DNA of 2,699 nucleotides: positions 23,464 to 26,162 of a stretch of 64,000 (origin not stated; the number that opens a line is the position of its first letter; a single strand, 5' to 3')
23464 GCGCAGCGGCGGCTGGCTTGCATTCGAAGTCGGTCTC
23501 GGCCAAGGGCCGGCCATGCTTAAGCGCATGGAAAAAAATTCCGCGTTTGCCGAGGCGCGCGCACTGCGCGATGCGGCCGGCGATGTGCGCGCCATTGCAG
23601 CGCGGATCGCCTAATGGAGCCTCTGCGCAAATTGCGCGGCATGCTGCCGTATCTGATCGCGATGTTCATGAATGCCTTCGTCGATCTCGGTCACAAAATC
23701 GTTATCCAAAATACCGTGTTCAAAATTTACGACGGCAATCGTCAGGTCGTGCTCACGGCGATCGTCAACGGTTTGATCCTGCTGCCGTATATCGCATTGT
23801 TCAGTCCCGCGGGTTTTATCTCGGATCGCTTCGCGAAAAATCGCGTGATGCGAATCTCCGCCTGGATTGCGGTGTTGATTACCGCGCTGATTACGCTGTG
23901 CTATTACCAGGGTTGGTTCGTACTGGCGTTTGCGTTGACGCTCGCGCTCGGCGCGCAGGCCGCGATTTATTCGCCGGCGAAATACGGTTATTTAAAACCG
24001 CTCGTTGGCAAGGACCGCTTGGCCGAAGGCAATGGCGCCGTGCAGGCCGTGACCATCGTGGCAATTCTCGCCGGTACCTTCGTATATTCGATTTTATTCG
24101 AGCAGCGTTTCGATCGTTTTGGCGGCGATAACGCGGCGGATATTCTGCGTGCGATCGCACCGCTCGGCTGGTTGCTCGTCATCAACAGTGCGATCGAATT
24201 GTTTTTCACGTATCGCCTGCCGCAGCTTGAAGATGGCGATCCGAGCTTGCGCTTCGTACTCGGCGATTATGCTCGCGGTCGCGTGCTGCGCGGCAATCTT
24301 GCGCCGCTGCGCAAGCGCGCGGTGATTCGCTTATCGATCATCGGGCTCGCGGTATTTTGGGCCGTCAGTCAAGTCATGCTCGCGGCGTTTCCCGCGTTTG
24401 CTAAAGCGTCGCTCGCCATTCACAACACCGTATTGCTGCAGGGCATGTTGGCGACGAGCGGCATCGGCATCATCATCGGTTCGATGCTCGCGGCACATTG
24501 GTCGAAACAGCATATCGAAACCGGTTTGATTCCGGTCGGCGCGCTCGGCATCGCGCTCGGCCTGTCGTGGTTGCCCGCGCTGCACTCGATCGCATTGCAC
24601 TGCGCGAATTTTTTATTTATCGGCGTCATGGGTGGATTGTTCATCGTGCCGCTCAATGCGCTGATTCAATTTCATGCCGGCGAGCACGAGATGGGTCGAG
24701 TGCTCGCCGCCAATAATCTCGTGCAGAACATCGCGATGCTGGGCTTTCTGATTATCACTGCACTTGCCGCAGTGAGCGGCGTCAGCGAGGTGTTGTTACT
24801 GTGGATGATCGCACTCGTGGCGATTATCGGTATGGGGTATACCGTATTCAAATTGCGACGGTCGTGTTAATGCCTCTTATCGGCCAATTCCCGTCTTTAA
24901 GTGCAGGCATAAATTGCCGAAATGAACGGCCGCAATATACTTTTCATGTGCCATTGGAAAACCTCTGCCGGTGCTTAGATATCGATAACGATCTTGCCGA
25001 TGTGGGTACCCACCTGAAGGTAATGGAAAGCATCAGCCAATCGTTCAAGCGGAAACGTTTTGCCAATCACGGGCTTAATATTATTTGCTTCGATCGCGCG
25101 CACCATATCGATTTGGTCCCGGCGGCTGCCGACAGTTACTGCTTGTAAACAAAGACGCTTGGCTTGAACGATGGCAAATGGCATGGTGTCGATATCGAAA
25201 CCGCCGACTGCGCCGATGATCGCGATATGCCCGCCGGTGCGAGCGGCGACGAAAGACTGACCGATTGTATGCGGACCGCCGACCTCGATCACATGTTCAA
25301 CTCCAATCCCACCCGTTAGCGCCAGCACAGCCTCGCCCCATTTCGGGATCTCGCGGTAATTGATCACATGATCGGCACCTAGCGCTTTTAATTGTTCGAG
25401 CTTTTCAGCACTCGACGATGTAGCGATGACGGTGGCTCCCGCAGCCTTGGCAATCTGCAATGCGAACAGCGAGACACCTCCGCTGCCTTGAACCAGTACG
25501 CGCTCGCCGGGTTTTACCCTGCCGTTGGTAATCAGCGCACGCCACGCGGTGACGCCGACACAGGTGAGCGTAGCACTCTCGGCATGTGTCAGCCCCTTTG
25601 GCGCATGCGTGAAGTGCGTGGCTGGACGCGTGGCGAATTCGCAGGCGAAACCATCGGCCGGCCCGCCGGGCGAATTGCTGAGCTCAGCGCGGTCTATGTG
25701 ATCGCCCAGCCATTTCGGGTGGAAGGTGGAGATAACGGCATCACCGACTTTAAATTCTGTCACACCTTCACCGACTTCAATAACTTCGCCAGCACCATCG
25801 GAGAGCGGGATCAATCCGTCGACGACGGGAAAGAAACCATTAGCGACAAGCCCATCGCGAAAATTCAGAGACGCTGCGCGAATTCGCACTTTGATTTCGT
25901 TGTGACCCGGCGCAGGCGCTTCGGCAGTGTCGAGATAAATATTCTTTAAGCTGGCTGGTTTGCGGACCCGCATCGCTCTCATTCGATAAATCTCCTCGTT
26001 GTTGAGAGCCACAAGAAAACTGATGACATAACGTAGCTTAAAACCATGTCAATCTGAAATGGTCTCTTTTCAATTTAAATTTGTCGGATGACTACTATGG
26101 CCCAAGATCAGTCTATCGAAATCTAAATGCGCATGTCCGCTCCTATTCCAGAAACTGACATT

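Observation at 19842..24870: lpxO / dedicated carrier protein / AMP-ligase / HemK-like N-methyltransferase / LplT-like MFS: an unusual envelope-lipid remodelling cluster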

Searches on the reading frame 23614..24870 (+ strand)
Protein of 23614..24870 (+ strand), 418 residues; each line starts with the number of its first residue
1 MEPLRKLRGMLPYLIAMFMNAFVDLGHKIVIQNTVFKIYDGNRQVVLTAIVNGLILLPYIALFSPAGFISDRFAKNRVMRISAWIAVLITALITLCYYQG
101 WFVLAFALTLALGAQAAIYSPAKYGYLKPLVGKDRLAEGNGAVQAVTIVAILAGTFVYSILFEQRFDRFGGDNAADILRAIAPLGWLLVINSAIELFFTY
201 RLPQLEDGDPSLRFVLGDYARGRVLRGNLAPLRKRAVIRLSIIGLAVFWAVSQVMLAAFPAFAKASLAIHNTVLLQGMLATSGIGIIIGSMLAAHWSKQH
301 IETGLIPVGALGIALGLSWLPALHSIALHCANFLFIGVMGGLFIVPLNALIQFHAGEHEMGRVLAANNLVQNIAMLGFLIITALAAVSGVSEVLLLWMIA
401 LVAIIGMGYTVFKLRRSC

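Call 3: search_protein_families(library=pfam, proteins=[window:23614-24870:+], max_evalue=0.01)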
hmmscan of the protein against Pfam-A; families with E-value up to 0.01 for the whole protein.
window:23614-24870:+ (418 aa): 1 family
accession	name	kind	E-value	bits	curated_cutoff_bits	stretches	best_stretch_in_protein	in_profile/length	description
PF07690.21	MFS_1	-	3.6e-18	66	33.4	1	48-375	34-343/347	Major Facilitator Superfamily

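Call 4: search_protein_families(library=ncbifam, proteins=[window:23614-24870:+], max_evalue=0.01)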
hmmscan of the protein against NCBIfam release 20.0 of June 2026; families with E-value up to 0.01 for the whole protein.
window:23614-24870:+ (418 aa): 4 families
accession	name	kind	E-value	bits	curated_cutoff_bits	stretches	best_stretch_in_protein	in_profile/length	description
NF006386.0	PRK08633.1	equivalog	7e-133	444.6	1221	1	4-414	5-410/1147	acyl-[ACP]--phospholipid O-acyltransferase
NF008397.0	PRK11195.1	equivalog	6.3e-40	137.5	297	1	8-411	3-393/414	lysophospholipid transporter LplT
NF005291.0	PRK06814.1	equivalog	2.6e-39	134.9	1349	1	5-409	8-417/1140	acyl-[ACP]--phospholipid O-acyltransferase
TIGR00900.1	2A0121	subfamily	6.6e-16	58.6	319.6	1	39-386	27-361/364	H+ Antiporter protein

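Call 27: list_cluster_members(proteins=[P0001, window:23614-24870:+, window:21066-22649:+, window:19842-20756:+, window:43023-44927:+])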
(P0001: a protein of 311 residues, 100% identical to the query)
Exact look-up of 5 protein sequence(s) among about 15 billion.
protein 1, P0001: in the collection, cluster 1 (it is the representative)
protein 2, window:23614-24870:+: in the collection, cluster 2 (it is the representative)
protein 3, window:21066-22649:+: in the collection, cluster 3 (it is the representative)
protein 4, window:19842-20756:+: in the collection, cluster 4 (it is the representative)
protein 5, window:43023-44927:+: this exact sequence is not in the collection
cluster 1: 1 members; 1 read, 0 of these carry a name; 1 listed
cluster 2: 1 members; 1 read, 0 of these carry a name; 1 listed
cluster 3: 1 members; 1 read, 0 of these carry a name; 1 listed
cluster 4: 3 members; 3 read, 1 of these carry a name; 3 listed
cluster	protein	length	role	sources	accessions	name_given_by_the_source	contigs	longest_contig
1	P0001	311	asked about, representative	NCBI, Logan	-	-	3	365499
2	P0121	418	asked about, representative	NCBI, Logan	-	-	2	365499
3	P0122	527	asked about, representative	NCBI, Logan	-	-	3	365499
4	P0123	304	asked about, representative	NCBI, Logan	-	-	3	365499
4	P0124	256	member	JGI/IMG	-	beta-hydroxylase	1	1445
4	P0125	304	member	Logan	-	-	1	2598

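Call 35: find_homologous_proteins(query=window:23614-24870:+, max_evalue=1e-20)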
Query window:23614-24870:+ (418 aa): 1159 proteins with E <= 1e-20 among 8000 candidates; the best 120 are listed.
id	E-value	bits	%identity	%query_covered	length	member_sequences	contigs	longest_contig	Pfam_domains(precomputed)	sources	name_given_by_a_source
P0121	1.9e-264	895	100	100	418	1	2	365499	PF07690.22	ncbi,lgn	-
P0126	5.8e-213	726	83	100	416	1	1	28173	PF07690.22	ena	-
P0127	2.7e-210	717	81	99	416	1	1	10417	PF05977.20,PF07690.22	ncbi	-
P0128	7.7e-206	702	80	100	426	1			PF07690.22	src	-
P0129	1.5e-204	698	77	100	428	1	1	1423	PF07690.22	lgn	-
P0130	9.5e-198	675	80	93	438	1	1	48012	PF07690.22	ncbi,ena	-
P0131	1.2e-195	669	77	100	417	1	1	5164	PF07690.22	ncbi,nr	ncbi:MAG TPA: MFS transporter [Spongiibacteraceae bacterium]|nr:MFS transporter [Spongiibacteraceae 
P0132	4.6e-193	660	77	99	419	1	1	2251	PF07690.22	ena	-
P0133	8.0e-186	636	73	98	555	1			PF07690.22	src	-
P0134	6.7e-177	607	70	99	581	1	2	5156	PF05977.20,PF07690.22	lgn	-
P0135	3.2e-175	601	70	99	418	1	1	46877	PF07690.22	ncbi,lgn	-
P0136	8.9e-166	570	65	100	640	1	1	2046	PF01553.27,PF07690.22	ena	-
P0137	1.1e-161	557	61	100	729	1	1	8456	PF01553.27,PF07690.22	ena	-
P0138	1.0e-158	547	64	98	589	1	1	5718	PF07690.22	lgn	-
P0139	2.0e-158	546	60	100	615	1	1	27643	PF07690.22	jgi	jgi:acyl-[acyl-carrier-protein]-phospholipid O-acyltransferase/long-chain-fatty-acid--[acyl-carrier-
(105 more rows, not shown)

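Call 36: find_encoding_contigs(protein=P0126, flank=10000, max_places=1)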
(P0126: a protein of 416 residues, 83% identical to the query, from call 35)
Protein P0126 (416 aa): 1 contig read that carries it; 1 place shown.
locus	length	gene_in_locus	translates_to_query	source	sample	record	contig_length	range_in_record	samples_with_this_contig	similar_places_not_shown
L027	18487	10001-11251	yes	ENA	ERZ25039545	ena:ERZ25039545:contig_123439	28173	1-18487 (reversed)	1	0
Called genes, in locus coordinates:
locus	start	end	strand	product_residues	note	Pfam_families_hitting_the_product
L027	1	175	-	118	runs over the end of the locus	PF02518:HATPase_c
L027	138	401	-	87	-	-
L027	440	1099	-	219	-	PF25323:6TM_PilS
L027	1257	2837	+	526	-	PF00009:GTP_EFTU, PF22042:EF-G_D2, PF03144:GTP_EFTU_D2, PF16658:RF3_C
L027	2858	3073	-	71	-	-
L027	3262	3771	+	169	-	PF01479:S4, PF00849:PseudoU_synth_2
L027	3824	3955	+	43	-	-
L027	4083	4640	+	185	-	PF01814:Hemerythrin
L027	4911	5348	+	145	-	-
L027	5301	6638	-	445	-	PF01243:PNPOx_N (weak), PF01590:GAF, PF13185:GAF_2, PF13492:GAF_3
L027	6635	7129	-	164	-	-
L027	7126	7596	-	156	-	-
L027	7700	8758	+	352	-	PF05175:MTS, PF03602:Cons_hypoth95 (weak), PF01170:UPF0020 (weak), PF08241:Methyltransf_11 (weak), PF08242:Methyltransf_12 (weak), PF13649:Methyltransf_25, PF13847:Methyltransf_31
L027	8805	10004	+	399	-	PF13679:Methyltransf_32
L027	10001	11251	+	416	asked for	PF07690:MFS_1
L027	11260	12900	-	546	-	PF05228:CHASE4, PF00672:HAMP (weak), PF00990:GGDEF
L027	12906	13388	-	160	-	PF00255:GSHPx, PF00578:AhpC-TSA (faint)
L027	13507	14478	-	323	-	PF26745:SPM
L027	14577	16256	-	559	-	PF02366:PMT, PF13231:PMT_2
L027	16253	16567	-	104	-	PF07578:LAB_N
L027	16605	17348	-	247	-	PF00535:Glycos_transf_2, PF13641:Glyco_tranf_2_3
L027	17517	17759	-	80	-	-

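Call 37: find_encoding_contigs(protein=P0135, flank=10000, max_places=1)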
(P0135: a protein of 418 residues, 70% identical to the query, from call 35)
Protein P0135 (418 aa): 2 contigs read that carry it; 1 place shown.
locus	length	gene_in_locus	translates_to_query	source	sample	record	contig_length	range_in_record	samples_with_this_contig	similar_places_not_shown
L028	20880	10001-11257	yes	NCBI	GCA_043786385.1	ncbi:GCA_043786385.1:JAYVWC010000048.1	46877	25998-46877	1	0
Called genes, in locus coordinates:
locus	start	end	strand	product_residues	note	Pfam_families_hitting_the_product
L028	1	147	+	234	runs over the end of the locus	PF01479:S4, PF00849:PseudoU_synth_2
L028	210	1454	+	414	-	PF13173:AAA_14, PF13635:DUF4143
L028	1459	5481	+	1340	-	PF28130:DUF8371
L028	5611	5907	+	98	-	-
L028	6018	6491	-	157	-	-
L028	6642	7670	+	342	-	PF08468:MTS_N (weak), PF05175:MTS, PF01170:UPF0020 (weak), PF06325:PrmA (weak), PF13847:Methyltransf_31, PF08241:Methyltransf_11, PF08242:Methyltransf_12, PF13649:Methyltransf_25, +1 more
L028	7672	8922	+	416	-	PF13679:Methyltransf_32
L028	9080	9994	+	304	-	PF05118:Asp_Arg_Hydrox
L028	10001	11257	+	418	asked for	PF07690:MFS_1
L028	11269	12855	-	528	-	PF05228:CHASE4, PF00672:HAMP (weak), PF00990:GGDEF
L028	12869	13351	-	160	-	PF00255:GSHPx, PF00578:AhpC-TSA (weak)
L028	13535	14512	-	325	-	PF26745:SPM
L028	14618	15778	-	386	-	PF00487:FA_desaturase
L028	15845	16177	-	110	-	PF00355:Rieske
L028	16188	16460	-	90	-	PF04994:TfoX_C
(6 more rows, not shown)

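Call 38: find_encoding_contigs(protein=P0130, flank=10000, max_places=1)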
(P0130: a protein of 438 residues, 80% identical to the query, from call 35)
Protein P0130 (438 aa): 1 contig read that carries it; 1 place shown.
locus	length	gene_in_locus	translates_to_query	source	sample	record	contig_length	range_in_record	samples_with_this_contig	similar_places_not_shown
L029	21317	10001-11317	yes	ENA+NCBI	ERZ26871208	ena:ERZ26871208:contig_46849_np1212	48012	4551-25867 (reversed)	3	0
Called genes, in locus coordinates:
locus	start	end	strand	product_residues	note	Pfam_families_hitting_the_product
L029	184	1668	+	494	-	PF00009:GTP_EFTU, PF22042:EF-G_D2, PF03144:GTP_EFTU_D2, PF16658:RF3_C (weak)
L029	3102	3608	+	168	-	PF00849:PseudoU_synth_2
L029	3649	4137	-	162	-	-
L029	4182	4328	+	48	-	-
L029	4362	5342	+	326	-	PF05175:MTS, PF01170:UPF0020 (faint), PF08241:Methyltransf_11 (weak), PF08242:Methyltransf_12 (weak), PF13649:Methyltransf_25, PF13847:Methyltransf_31 (weak)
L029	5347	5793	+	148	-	-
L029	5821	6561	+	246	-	PF13679:Methyltransf_32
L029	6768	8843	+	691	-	PF00512:HisKA, PF02518:HATPase_c, PF00072:Response_reg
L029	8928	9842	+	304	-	PF05118:Asp_Arg_Hydrox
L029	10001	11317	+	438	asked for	PF07690:MFS_1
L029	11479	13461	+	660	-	PF01553:Acyltransferase, PF00501:AMP-binding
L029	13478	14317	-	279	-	PF00672:HAMP (faint), PF00990:GGDEF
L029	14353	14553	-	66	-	-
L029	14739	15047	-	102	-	-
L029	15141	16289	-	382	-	PF00487:FA_desaturase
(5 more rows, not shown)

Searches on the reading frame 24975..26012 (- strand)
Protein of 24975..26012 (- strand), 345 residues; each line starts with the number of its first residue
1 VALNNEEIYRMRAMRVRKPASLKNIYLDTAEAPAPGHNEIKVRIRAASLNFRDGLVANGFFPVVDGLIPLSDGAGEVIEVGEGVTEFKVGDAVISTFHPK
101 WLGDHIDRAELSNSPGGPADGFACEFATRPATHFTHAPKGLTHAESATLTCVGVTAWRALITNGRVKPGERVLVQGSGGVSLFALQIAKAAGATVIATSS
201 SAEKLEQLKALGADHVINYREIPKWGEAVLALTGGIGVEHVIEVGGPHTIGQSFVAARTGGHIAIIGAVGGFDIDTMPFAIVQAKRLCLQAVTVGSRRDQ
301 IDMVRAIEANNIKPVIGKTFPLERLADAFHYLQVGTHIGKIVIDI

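Call 3: search_protein_families(library=pfam, proteins=[window:24975-26012:-], max_evalue=0.01)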
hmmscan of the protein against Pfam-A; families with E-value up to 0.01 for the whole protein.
window:24975-26012:- (345 aa): 5 families
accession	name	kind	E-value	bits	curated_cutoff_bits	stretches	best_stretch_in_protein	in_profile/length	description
PF00107.32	ADH_zinc_N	-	1.2e-27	96.9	31.8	1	179-306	1-126/129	Zinc-binding dehydrogenase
PF13602.12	ADH_zinc_N_2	-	3.9e-18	67.1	27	1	211-343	1-134/134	Zinc-binding dehydrogenase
PF08240.17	ADH_N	-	4.6e-12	46.5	23.5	1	37-138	2-103/104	Alcohol dehydrogenase GroES-like domain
PF01262.27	AlaDh_PNT_C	-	0.00037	20.4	23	1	164-216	21-76/214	Alanine dehydrogenase/PNT, C-terminal domain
PF00208.27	ELFV_dehydrog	-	0.0012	19.1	23.4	1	150-206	12-69/241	Glutamate/Leucine/Phenylalanine/Valine dehydrogenase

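Call 4: search_protein_families(library=ncbifam, proteins=[window:24975-26012:-], max_evalue=0.01)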
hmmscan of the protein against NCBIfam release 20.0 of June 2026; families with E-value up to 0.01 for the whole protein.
window:24975-26012:- (345 aa): 32 families (the best 25 are shown)
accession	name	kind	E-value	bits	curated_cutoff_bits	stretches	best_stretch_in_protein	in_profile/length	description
TIGR02824.1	quinone_pig3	subfamily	6.6e-50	169.9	296.8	2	123-344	94-324/325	putative NAD(P)H quinone oxidoreductase, PIG3 family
NF010344.0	PRK13771.1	subfamily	5.6e-49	166.9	349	1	22-344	10-332/334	putative alcohol dehydrogenase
NF041172.1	AcrlCoa_red_Thmprot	equivalog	2.5e-40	138.4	500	1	23-344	11-333/334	acryloyl-CoA reductase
TIGR01751.1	crot-CoA-red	equivalog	3.9e-32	111.4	378.55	2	9-226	9-248/398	crotonyl-CoA carboxylase/reductase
NF041183.1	Pks2_ls1_myc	equivalog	3.5e-31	107.1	2400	1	14-345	1409-1729/2086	sulfolipid-1 biosynthesis phthioceranic/hydroxyphthioceranic acid synthase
NF006940.0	PRK09422.1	equivalog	5.7e-27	94.6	344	1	27-345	14-335/338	alcohol dehydrogenase AdhP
TIGR03989.1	Rxyl_3153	subfamily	4.7e-25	88.6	440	2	141-340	159-366/370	NDMA-dependent alcohol dehydrogenase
TIGR02823.1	oxido_YhdH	subfamily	1.1e-24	86.9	297.25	1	13-345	2-324/324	acrylyl-CoA reductase family protein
TIGR02818.1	adh_III_F_hyde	equivalog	2.4e-22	79.5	543.95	2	143-341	160-365/368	S-(hydroxymethyl)glutathione dehydrogenase/class III alcohol dehydrogenase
NF003808.0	PRK05396.1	equivalog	1.1e-21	77.1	380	1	17-344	5-339/341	L-threonine 3-dehydrogenase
TIGR03451.1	mycoS_dep_FDH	equivalog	3.3e-21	75.5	512.9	2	144-293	151-302/358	S-(hydroxymethyl)mycothiol dehydrogenase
NF008024.0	PRK10754.1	subfamily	3.4e-21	75.6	348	2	137-271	109-243/327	NADPH:quinone reductase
NF047908.1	AldhRedAhr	equivalog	9.2e-21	74.1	470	1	126-344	122-334/335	NADPH-dependent aldehyde reductase Ahr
TIGR00692.1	tdh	equivalog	1.5e-20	73.5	458.35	1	27-343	13-338/340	L-threonine 3-dehydrogenase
TIGR02817.1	adh_fam_1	subfamily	3.5e-19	69.4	284.05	1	14-220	9-202/336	zinc-binding alcohol dehydrogenase family protein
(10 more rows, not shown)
